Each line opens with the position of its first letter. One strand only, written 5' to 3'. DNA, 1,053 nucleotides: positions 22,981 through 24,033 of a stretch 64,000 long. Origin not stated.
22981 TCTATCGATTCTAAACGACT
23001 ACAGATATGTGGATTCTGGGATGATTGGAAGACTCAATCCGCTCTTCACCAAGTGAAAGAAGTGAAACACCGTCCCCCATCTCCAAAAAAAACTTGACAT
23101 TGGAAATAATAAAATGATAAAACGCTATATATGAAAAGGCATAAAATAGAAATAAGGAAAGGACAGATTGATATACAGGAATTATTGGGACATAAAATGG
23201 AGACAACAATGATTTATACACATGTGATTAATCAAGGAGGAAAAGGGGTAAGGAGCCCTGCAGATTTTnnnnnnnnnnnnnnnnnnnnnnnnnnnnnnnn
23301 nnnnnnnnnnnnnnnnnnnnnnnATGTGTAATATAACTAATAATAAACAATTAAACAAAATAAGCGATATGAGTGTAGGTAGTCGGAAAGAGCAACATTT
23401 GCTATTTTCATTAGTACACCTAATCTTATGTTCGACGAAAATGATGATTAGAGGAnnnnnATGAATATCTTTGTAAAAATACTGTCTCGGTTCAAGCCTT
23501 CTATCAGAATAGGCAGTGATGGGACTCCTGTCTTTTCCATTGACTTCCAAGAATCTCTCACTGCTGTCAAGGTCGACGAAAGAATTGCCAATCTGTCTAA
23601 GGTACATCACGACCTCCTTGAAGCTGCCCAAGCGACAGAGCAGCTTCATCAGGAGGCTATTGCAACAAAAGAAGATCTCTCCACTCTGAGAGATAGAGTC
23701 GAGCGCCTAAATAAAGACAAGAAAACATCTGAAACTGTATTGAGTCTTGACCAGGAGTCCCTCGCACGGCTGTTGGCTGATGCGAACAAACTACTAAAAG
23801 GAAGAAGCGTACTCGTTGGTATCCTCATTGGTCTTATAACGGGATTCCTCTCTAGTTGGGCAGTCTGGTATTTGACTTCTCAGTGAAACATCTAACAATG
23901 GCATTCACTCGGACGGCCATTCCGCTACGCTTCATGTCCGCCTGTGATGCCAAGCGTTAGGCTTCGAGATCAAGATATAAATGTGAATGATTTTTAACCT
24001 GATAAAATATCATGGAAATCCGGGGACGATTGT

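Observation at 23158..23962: Decayed integron: intI 3' remnant, a hairpin, and one gene cassette ending in a textbook attC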

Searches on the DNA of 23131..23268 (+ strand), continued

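Call 89: search_with_rna_model(model_id=R1, sources=[L001, L004, L005, L087, L089, L090, L091, L093, L094, L097, L098, L099, L102, L103, L105, L106, L107, L109, L110, L111, L113, L114, L115, L116, L117, L119, L120, L121, L122, L124, L125, L126, L127, L130, L132, L133, L134, L139, L140, L141, L142, L144, L145, L146, L147, L148, L149, L150, L151, L152, L154, L155, L156, L157, L158, L159, L160, L161, L162, L163, L164, L165, L166, L169, L171, L172, L176, L179, L180, L181, L182, L183, L184, L185, L189, L193, L194, L195, L198, L200, L201, L202, L204, L205, L206, L175, L177, L178, L191, L197, L203, L187, L170, L168, L167, L153, L143, L136, L135, L131], max_evalue=0.02, make_alignment=true)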
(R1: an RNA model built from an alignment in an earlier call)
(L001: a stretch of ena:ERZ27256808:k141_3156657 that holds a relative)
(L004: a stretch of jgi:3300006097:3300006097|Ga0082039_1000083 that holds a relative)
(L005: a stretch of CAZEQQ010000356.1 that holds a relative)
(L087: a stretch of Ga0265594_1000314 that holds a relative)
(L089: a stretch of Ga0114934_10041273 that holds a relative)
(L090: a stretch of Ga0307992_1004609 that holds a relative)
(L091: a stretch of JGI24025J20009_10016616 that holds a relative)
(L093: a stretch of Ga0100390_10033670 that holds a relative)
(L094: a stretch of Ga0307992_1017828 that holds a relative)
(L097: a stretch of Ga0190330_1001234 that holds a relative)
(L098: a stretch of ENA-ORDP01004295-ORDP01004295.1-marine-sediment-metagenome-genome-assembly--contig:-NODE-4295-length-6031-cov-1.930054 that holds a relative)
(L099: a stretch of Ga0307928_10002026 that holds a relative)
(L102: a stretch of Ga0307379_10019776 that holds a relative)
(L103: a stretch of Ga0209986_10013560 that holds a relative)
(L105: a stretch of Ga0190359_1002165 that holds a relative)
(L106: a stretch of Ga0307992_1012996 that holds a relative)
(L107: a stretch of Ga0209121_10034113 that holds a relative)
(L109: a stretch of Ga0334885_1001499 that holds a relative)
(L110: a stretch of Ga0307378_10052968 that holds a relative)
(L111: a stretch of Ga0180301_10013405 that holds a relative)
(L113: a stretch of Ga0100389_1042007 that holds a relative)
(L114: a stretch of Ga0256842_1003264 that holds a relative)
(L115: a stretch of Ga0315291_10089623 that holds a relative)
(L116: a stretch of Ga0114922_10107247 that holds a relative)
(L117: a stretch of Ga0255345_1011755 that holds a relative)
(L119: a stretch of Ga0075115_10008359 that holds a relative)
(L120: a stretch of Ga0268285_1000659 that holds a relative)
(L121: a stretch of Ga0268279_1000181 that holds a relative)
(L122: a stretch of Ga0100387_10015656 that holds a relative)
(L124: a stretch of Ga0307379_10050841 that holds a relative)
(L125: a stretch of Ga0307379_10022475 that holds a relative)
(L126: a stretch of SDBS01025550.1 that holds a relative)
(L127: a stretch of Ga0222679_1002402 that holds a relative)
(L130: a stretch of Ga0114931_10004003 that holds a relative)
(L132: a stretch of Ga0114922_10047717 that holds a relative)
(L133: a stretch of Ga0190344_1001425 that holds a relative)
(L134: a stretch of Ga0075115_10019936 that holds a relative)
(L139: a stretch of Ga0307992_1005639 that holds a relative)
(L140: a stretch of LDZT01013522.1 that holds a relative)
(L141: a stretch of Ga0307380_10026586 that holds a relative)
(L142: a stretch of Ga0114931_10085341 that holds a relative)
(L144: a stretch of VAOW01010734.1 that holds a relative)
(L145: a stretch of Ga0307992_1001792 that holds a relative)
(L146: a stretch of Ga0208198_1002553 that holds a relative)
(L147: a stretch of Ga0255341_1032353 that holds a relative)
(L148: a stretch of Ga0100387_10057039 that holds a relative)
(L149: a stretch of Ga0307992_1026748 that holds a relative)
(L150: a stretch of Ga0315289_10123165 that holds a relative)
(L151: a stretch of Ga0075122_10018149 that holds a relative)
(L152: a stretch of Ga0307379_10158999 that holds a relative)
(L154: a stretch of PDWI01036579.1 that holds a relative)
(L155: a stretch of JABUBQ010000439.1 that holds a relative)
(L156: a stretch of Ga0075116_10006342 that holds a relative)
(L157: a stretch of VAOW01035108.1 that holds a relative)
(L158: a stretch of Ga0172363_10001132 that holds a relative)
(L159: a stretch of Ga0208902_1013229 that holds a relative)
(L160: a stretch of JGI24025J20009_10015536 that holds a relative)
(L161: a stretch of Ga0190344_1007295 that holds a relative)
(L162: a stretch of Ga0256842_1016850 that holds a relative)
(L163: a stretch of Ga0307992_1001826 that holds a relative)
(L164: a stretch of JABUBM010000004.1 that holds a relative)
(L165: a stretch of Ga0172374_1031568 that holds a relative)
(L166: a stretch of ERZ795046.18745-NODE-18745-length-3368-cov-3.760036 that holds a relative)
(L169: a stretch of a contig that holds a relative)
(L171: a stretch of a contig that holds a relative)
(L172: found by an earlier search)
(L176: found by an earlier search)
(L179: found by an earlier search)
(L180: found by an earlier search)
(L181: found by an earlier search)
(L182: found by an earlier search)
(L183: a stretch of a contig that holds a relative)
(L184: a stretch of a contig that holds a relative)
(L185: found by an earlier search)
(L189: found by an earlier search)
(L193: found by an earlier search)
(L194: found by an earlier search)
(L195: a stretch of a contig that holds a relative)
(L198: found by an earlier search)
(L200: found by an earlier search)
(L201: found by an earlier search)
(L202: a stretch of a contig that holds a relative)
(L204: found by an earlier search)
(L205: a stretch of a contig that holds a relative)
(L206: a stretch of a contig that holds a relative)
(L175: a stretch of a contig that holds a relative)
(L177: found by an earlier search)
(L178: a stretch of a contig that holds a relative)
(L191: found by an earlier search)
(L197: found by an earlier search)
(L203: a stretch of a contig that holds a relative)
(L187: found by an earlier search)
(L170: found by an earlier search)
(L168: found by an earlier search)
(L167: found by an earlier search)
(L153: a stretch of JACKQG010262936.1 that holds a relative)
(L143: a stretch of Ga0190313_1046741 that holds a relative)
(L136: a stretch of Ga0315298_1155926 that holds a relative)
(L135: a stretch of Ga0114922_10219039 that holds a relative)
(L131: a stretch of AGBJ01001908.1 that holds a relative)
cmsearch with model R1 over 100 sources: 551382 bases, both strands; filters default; matches with E-value up to 0.02: 36.
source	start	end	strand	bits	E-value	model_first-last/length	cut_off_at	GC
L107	809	940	+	48.9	1e-08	1-75/75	no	0.52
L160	955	1086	-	48.9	1e-08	1-75/75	no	0.52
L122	2086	2143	+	44.9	9.6e-08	1-75/75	no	0.67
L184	1725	1784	-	41.6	5.6e-07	1-75/75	no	0.58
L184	95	167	-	39.6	1.7e-06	1-75/75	no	0.58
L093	405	463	-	36.8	8.1e-06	1-75/75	no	0.56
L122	1332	1382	+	36.7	8.7e-06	1-75/75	no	0.55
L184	1041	1125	-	35.9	1.3e-05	1-75/75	no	0.64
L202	2343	2400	+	35.4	1.7e-05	1-75/75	no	0.71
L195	1415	1514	+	35.1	2e-05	1-75/75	no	0.58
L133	4180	4310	+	34.7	2.5e-05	1-75/75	no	0.61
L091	2082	2149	+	33.5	5e-05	1-75/75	no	0.56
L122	5013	5085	+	33.2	5.9e-05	1-75/75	no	0.63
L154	166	223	-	31.8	0.00013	1-75/75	no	0.57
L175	1011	1072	+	31.3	0.00017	1-75/75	no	0.66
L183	4893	4964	+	31.2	0.00017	1-75/75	no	0.58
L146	7438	7569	+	31.2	0.00018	1-75/75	no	0.38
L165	131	198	-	30.5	0.00025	3-73/75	no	0.6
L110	3199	3271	-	30.3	0.00028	1-75/75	no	0.56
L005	2903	3092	+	28.9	0.00062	1-75/75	no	0.38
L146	6735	6864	+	28.3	0.00085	1-75/75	no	0.62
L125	4172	4229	-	28.1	0.00095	1-75/75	no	0.6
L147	859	929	-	27.8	0.0011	3-73/75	no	0.59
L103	4184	4255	+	27.7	0.0012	1-75/75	no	0.6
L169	119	227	-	27.5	0.0013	1-75/75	no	0.55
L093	3162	3245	-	26.5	0.0023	4-72/75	no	0.5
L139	122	188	-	26.4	0.0024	3-73/75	no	0.43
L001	15830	15897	+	25.7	0.0035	1-75/75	no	0.43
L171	119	179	-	25.1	0.005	1-75/75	no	0.54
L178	1148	1207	+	25.1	0.005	1-75/75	no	0.55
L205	2142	2213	+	24.8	0.0058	1-75/75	no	0.56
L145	6746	6811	-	24.5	0.0068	4-72/75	no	0.52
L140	5447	5505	+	24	0.0089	1-75/75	no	0.56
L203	1256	1306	+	23.9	0.0094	4-72/75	no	0.47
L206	9522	9591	-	22.9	0.017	1-75/75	no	0.5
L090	3914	3979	+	22.6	0.02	1-75/75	no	0.62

Alignment A5: 36 matches aligned to the model, 273 columns, each read 5' to 3' on its own strand. Consensus structure (alignment columns), stored with it:
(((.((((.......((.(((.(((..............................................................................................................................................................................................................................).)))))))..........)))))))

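Call 90: build_rna_model(alignment_id=A5)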
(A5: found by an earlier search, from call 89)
Model R2 built from alignment A5 (36 sequences, 273 columns); structure: stored with the alignment.
model positions 65; base pairs 15; branch points 0; effective number of sequences 24.14; information 0.863 bits per position. Calibrated on 0.2 Mb of random sequence (short: E-values are rough).
structure used (alignment columns):
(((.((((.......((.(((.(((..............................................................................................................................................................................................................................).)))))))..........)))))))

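Call 92: search_with_rna_model(model_id=R2, source=window, filters=off, max_evalue=10, show_alignments=2)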
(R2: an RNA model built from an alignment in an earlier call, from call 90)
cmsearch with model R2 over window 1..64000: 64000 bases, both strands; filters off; matches with E-value up to 10: 5.
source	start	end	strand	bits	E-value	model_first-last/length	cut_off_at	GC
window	23890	23962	+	40.2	5.7e-08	1-65/65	no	0.55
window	4043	4193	-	9.6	3.6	1-65/65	no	0.43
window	19860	19877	+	9.2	4.7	1-65/65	no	0.5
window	15292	15347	+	8.3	7.8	1-65/65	no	0.36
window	27226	27274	-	8.1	8.7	1-65/65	no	0.31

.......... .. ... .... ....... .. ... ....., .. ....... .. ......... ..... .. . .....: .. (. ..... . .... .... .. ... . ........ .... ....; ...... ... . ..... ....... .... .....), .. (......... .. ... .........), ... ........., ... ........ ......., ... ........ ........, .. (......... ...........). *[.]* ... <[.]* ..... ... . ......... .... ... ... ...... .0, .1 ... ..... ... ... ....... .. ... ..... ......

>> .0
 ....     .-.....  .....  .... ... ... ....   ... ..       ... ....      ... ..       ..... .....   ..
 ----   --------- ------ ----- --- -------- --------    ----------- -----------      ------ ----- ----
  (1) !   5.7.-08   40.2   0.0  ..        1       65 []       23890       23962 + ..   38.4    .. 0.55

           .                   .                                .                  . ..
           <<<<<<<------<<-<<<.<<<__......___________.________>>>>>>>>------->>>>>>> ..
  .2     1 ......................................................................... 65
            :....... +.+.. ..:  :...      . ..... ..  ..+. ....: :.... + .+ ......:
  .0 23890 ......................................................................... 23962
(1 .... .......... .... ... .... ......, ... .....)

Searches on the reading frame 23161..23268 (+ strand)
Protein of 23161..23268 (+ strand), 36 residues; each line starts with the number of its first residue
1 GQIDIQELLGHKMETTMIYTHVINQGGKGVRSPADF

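Call 72: search_solved_structures(query=window:23161-23268:+, max_evalue=10, show_alignments=3)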
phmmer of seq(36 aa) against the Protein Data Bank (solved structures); distinct sequences matched with E-value up to 10: 4.
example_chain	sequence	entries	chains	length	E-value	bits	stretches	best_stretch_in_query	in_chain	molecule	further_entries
2a3v_A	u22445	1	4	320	0.00012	25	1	5-34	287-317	site-specific recombinase IntI4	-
4a8e_A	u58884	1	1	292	0.054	16.9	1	5-24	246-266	PROBABLE TYROSINE RECOMBINASE XERC-LIKE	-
1a0p_A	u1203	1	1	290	0.26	14.9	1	5-25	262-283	SITE-SPECIFIC RECOMBINASE XERD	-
5dcf_A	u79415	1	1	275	1.8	12.4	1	5-25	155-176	Tyrosine recombinase XerD,DNA translocase FtsK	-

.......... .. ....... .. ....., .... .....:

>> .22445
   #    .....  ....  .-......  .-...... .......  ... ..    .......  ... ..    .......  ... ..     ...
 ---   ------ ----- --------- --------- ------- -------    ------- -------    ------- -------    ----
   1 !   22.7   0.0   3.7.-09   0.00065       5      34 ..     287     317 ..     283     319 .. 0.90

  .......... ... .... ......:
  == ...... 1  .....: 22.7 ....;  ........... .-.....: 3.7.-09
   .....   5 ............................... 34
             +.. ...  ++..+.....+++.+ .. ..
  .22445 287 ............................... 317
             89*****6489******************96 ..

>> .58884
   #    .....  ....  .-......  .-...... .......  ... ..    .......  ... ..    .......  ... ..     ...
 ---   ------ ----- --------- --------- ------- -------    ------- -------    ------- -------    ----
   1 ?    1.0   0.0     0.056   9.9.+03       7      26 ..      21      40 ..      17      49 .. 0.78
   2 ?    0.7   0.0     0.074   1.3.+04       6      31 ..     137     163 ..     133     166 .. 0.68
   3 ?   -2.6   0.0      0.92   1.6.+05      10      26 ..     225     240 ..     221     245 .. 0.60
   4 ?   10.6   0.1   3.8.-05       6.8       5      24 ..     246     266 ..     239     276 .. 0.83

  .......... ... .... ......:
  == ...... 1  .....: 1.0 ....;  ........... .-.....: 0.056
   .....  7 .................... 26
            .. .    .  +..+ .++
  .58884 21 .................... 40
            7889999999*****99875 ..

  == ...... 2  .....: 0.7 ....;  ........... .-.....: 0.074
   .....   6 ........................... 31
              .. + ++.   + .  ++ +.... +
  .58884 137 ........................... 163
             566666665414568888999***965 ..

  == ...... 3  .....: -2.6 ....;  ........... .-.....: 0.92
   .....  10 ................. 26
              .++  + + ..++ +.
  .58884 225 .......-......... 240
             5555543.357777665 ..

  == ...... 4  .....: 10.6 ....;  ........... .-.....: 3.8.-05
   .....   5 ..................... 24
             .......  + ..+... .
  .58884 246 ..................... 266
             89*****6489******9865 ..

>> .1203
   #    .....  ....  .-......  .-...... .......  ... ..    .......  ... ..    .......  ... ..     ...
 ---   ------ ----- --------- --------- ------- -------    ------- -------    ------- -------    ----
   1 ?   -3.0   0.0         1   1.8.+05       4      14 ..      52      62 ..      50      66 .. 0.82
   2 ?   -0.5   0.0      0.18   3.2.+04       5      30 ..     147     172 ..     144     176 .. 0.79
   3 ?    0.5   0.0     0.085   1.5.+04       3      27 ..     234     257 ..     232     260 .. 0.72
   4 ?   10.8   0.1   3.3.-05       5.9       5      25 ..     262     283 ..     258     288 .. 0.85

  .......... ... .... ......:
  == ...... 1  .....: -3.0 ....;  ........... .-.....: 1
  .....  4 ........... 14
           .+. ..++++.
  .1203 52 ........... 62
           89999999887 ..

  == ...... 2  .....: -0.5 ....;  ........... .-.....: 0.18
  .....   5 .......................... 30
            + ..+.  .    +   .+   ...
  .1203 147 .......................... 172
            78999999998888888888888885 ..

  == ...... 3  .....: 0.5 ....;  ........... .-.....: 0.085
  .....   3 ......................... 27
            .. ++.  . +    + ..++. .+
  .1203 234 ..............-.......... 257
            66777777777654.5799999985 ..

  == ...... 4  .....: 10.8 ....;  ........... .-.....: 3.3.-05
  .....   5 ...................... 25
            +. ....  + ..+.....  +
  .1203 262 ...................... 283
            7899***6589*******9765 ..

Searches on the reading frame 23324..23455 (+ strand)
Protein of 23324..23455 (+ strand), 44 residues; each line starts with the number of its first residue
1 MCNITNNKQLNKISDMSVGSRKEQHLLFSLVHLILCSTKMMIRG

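Call 58: search_protein_families(library=pfam, proteins=[window:23324-23455:+], max_evalue=0.1)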
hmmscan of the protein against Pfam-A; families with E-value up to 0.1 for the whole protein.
window:23324-23455:+ (44 aa): 0 families

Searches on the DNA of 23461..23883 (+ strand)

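Call 79: search_with_rna_model(model_id=R1, sources=[L207, L208], filters=off, max_evalue=1, show_alignments=4)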
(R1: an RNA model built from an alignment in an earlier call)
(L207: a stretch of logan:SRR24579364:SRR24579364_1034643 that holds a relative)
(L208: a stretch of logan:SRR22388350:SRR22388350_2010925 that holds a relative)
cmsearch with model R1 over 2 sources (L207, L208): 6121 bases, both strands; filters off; matches with E-value up to 1: 2.
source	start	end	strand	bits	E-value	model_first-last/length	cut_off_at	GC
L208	503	563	+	43.3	2.5e-09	1-75/75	no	0.67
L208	503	563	-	27.4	1.5e-05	1-75/75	no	0.67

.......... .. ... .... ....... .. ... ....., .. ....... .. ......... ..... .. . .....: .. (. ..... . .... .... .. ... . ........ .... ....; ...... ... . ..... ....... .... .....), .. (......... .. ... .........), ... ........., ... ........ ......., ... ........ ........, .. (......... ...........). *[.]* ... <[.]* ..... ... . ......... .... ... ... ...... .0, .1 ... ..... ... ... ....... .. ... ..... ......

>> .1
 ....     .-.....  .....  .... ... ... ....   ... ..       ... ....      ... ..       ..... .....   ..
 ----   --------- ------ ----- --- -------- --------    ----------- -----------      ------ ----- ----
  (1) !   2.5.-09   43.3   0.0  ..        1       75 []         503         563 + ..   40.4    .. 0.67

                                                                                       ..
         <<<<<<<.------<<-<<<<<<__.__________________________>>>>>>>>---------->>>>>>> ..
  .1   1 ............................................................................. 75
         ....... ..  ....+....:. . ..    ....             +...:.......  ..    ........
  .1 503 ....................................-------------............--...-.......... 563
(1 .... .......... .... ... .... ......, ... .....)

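Call 84: search_with_rna_model(model_id=R1, sources=[L209, L210, L211, L212, L213], filters=off, max_evalue=1)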
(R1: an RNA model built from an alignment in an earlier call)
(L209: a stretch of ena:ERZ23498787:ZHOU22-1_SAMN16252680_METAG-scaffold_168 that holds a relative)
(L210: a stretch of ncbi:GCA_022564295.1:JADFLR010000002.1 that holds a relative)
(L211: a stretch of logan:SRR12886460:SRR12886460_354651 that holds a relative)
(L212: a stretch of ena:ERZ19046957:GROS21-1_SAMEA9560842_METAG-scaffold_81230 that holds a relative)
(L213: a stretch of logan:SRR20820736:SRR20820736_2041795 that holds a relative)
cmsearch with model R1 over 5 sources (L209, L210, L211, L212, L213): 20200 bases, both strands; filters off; matches with E-value up to 1: 3.
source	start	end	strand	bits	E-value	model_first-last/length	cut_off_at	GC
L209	4397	4440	+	14.3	0.07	4-72/75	no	0.5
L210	4397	4440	+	14.3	0.07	4-72/75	no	0.5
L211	3256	3299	+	14.3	0.07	4-72/75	no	0.5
